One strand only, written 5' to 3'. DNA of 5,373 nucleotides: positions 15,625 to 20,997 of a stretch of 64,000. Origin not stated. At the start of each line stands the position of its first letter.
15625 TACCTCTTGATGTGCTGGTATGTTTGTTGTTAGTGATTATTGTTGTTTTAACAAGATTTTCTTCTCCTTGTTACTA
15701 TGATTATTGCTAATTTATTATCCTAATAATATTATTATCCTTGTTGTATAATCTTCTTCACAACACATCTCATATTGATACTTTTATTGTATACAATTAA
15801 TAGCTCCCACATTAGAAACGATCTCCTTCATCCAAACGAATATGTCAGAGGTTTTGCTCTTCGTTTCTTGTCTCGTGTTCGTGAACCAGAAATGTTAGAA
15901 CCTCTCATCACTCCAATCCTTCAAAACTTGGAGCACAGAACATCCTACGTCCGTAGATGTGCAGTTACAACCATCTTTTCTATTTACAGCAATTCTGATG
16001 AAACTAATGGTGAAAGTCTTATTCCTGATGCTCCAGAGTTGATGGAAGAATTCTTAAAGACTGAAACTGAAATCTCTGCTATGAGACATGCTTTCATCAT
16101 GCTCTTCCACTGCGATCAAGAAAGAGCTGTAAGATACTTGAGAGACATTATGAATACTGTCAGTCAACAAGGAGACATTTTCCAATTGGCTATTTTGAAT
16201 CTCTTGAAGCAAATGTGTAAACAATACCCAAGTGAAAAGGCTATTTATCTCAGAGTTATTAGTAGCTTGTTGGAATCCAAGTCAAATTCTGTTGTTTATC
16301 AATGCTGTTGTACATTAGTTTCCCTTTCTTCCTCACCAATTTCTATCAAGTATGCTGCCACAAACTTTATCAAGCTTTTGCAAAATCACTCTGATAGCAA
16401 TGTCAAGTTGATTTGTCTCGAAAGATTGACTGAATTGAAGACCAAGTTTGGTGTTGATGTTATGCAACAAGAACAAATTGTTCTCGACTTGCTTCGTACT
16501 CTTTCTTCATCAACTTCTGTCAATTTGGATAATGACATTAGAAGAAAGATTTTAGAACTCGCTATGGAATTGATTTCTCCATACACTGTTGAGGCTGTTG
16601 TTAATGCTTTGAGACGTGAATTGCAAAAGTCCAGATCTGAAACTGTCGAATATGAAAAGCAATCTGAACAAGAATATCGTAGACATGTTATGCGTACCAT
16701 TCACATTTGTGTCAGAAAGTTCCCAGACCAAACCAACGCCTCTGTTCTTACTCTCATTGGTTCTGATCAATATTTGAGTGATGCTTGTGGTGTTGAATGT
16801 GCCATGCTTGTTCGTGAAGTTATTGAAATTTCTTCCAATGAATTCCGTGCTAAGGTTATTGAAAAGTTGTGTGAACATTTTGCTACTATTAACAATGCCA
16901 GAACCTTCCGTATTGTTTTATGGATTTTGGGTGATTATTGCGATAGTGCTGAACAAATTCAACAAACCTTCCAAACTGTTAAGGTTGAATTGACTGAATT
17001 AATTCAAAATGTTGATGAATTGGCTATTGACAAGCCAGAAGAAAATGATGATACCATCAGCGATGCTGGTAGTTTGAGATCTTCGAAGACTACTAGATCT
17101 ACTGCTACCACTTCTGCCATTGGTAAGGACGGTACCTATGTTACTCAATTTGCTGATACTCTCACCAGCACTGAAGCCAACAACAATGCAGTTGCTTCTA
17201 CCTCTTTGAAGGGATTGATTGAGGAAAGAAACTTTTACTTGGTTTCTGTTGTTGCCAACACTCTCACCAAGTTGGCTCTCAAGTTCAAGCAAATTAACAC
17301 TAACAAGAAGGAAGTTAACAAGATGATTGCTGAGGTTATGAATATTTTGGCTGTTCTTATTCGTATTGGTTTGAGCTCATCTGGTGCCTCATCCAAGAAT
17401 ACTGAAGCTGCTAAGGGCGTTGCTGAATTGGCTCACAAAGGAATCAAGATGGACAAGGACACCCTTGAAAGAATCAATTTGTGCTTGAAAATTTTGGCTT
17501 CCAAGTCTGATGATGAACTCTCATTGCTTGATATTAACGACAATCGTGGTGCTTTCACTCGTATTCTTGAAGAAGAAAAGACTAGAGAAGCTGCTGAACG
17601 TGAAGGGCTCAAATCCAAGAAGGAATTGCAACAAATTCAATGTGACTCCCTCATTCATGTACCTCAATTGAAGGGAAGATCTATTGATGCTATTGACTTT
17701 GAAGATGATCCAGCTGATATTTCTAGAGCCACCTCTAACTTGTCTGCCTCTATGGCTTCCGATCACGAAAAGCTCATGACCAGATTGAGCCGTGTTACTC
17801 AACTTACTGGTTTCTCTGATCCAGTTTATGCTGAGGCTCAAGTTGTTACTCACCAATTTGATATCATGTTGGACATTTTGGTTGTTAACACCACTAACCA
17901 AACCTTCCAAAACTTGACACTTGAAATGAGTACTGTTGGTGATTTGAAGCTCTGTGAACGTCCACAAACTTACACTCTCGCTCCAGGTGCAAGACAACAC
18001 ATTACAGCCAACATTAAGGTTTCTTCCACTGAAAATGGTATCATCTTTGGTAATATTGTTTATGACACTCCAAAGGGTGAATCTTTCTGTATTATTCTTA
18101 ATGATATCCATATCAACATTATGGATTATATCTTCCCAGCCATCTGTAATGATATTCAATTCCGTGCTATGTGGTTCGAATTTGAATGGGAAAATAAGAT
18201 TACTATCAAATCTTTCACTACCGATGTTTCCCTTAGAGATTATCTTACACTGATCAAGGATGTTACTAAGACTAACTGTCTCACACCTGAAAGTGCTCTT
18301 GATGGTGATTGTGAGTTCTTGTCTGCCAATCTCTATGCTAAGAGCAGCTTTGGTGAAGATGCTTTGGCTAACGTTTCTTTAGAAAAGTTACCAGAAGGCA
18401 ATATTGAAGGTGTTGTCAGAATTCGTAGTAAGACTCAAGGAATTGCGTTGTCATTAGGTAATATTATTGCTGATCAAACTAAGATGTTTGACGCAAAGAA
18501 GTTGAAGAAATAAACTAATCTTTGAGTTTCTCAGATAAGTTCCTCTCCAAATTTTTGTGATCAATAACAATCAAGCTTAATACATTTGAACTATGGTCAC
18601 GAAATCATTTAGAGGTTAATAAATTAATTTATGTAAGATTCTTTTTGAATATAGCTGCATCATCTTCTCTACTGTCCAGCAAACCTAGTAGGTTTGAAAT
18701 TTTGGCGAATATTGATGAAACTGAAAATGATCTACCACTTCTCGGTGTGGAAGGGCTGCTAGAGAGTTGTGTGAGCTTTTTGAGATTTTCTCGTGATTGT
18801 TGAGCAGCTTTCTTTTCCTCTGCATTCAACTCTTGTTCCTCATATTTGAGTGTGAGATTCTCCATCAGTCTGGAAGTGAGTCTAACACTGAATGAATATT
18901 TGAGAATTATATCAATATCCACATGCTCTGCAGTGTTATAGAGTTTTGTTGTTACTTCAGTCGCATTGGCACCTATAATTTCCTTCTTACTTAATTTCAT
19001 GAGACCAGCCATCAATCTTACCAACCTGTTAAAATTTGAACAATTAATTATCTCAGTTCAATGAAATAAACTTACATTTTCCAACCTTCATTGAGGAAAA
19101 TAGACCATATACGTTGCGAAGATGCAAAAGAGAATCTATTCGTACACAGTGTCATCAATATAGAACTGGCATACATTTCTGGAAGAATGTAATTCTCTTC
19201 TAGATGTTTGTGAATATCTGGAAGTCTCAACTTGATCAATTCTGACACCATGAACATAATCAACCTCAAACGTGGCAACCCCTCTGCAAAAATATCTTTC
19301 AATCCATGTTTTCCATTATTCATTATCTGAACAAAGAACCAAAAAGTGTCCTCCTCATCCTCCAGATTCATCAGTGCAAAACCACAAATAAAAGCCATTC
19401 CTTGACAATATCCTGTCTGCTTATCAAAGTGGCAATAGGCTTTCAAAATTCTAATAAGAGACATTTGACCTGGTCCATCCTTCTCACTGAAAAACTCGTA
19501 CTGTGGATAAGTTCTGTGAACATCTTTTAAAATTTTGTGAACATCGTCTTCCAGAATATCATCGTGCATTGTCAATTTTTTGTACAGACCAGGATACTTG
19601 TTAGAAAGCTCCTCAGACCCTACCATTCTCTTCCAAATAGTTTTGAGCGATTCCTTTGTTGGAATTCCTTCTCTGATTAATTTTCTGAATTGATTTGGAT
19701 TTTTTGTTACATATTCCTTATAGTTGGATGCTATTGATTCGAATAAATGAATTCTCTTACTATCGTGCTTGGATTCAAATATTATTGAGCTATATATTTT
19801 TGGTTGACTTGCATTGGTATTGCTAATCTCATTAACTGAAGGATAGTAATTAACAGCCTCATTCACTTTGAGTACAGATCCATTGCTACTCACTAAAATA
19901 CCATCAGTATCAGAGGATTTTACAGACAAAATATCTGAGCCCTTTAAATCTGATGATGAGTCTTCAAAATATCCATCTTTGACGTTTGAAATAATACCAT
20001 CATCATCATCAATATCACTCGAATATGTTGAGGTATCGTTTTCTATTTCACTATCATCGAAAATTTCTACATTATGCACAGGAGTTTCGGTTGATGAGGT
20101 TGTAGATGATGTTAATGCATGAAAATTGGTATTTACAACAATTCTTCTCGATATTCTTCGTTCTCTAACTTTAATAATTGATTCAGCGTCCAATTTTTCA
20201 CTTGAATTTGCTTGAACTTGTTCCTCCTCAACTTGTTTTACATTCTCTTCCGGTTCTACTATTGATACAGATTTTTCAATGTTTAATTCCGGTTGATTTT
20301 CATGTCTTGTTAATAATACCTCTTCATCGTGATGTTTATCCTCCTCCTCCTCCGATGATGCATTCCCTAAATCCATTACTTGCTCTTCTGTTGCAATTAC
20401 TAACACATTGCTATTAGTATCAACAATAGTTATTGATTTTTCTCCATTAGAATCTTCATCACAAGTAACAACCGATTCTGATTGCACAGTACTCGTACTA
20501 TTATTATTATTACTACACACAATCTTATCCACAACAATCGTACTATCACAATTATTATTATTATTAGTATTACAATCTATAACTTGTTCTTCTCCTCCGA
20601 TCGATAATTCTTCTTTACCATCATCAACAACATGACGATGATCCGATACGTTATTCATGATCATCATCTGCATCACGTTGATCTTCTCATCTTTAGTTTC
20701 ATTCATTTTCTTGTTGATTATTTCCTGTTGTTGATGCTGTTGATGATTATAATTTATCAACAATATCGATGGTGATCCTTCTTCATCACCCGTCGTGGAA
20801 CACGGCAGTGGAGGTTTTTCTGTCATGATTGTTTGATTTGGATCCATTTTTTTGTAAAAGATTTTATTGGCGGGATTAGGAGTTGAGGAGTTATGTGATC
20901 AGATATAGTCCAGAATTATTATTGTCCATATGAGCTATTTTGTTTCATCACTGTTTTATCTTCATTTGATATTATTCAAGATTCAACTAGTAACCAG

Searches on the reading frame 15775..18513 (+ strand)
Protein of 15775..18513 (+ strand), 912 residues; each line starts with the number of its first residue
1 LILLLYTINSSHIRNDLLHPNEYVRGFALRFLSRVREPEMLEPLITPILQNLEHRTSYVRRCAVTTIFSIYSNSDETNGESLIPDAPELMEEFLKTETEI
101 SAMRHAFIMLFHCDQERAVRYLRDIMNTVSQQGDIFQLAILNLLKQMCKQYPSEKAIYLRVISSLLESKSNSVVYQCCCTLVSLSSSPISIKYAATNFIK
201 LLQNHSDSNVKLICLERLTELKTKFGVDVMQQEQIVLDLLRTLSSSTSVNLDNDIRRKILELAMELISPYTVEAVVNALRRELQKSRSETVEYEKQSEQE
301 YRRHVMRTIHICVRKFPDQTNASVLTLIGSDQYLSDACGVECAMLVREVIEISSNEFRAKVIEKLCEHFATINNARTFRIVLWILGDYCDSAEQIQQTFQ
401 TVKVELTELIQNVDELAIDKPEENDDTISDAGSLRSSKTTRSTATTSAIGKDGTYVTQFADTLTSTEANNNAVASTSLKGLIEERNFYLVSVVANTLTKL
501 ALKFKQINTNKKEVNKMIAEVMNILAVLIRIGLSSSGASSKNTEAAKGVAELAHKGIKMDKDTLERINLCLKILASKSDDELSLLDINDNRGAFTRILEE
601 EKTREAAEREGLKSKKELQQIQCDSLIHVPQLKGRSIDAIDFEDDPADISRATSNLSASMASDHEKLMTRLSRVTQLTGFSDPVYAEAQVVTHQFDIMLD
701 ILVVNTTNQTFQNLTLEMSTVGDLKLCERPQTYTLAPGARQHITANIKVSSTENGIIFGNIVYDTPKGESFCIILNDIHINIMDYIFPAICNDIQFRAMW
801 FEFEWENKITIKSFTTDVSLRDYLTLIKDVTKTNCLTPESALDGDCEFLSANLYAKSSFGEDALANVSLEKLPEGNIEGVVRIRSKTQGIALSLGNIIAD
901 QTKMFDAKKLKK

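Call 9: search_protein_families(library=pfam, proteins=[window:15775-18513:+], max_evalue=0.00001)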
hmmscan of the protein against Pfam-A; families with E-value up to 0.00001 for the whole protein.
window:15775-18513:+ (912 aa): 4 families
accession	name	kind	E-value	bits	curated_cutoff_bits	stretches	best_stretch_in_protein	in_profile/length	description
PF01602.26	Adaptin_N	-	1.6e-57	195.8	37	1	11-402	82-447/524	Adaptin N terminal region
PF14806.11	Coatomer_b_Cpla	-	7.3e-53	178.4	32.7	1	770-897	2-127/128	Coatomer beta subunit appendage platform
PF07718.18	Coatamer_beta_C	-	8.4e-50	168.7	25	1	624-764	2-136/137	Coatomer beta C-terminal region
PF12717.13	Cnd1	-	7.4e-09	36.3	26.4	1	24-177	2-157/162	non-SMC mitotic condensation complex subunit 1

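Call 11: find_homologous_proteins(query=window:15775-18510:+, max_evalue=1e-50)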
Query window:15775-18510:+ (912 aa): 510 proteins with E <= 1e-50 among 8000 candidates; the best 120 are listed.
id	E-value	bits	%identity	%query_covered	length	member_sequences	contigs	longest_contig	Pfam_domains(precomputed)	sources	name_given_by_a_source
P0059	0.0e+0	1683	83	99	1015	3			PF12717.14,PF07718.19,PF14806.12,PF01602.27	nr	nr:unnamed protein product [Naegleria fowleri]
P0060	0.0e+0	1587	82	96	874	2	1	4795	PF07718.19,PF14806.12,PF01602.27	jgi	-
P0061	0.0e+0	1088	56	99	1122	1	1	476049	PF12717.14,PF07718.19,PF14806.12,PF01602.27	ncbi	ncbi:hypothetical protein ABK040_013087 [Willaertia magna]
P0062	5.6e-283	959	54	98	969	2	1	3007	PF12717.14,PF07718.19,PF14806.12,PF01602.27,PF13646.13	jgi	jgi:coatomer subunit beta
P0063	1.1e-274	932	54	97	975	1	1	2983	PF07718.19,PF14806.12,PF01602.27,PF13646.13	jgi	-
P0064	3.7e-268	910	53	97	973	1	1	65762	PF07718.19,PF14806.12,PF01602.27,PF13646.13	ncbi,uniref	ncbi:COPI beta [Acrasis kona]|uniref:Coatomer subunit beta n=1 Tax=Acrasis kona TaxID=1008807 RepID=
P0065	8.7e-231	787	47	97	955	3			PF07718.19,PF14806.12,PF01602.27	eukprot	eukprot:CAMPEP_0117450660 /NCGR_PEP_ID=MMETSP0759-20121206/8588_1 /TAXON_ID=63605 /ORGANISM="Percolo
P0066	8.3e-219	747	42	98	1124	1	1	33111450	PF12717.14,PF07718.19,PF14806.12,PF02985.29,PF22956.3,PF01602.27,PF13646.13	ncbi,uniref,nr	ncbi:hypothetical protein TanjilG_05854 [Lupinus angustifolius]|uniref:Coatomer subunit beta n=3 Tax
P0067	1.3e-213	730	46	98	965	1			PF12717.14,PF07718.19,PF14806.12,PF01602.27,PF13646.13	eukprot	eukprot:RCo037862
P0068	3.2e-208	712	46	96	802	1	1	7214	PF12717.14,PF07718.19,PF14806.12,PF01602.27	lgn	-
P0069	2.3e-204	699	44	98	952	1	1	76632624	PF07718.19,PF14806.12,PF01602.27,PF13646.13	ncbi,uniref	ncbi:hypothetical protein R1flu_020944 [Riccia fluitans]|uniref:Coatomer subunit beta n=1 Tax=Riccia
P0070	4.4e-204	698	43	98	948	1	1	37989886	PF12717.14,PF07718.19,PF14806.12,PF01602.27,PF13646.13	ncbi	ncbi:unnamed protein product [Cochlearia groenlandica]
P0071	1.3e-203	697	43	98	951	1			PF07718.19,PF14806.12,PF01602.27,PF13646.13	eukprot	eukprot:Gb_23100 [translate_table: standard]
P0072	1.3e-203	697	43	98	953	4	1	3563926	PF07718.19,PF14806.12,PF02985.29,PF01602.27,PF13646.13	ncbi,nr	ncbi:hypothetical protein Mapa_010543 [Marchantia paleacea]|nr:hypothetical protein Mapa_010543 [Mar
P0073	1.1e-202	694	44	98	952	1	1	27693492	PF07718.19,PF14806.12,PF02985.29,PF01602.27,PF13646.13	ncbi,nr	ncbi:coatomer subunit beta-1-like [Nymphaea colorata]|nr:coatomer subunit beta-1-like [Nymphaea colo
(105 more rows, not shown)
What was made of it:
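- Coatomer beta is 83% identical to N. fowleri (call 11).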

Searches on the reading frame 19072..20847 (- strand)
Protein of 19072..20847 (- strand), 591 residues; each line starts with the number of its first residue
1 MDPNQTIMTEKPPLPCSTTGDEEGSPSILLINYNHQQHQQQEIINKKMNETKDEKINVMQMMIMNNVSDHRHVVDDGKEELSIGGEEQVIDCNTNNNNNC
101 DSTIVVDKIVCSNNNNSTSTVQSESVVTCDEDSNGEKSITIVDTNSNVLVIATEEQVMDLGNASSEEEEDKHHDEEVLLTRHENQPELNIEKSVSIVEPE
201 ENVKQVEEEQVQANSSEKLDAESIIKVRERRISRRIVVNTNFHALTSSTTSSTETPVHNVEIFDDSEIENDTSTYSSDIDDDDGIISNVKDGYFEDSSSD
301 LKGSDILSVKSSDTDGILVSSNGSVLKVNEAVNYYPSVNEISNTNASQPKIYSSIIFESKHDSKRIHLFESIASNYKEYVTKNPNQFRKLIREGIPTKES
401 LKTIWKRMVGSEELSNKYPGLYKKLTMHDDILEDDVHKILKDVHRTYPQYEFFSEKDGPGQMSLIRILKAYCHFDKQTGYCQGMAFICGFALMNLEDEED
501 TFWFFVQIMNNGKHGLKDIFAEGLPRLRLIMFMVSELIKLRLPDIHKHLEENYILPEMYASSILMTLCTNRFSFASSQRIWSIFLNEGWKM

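Call 9: search_protein_families(library=pfam, proteins=[window:19072-20847:-], max_evalue=0.00001)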
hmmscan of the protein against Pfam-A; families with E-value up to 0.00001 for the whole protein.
window:19072-20847:- (591 aa): 2 families
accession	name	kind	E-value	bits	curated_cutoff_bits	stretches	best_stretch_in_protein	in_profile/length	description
PF00566.25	RabGAP-TBC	-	6.2e-45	154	25.2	1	403-590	6-197/216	Rab-GTPase-TBC domain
PF23436.1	RabGap-TBC_2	-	1e-22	81.3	27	1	463-590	3-127/214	RabGAP TBC domain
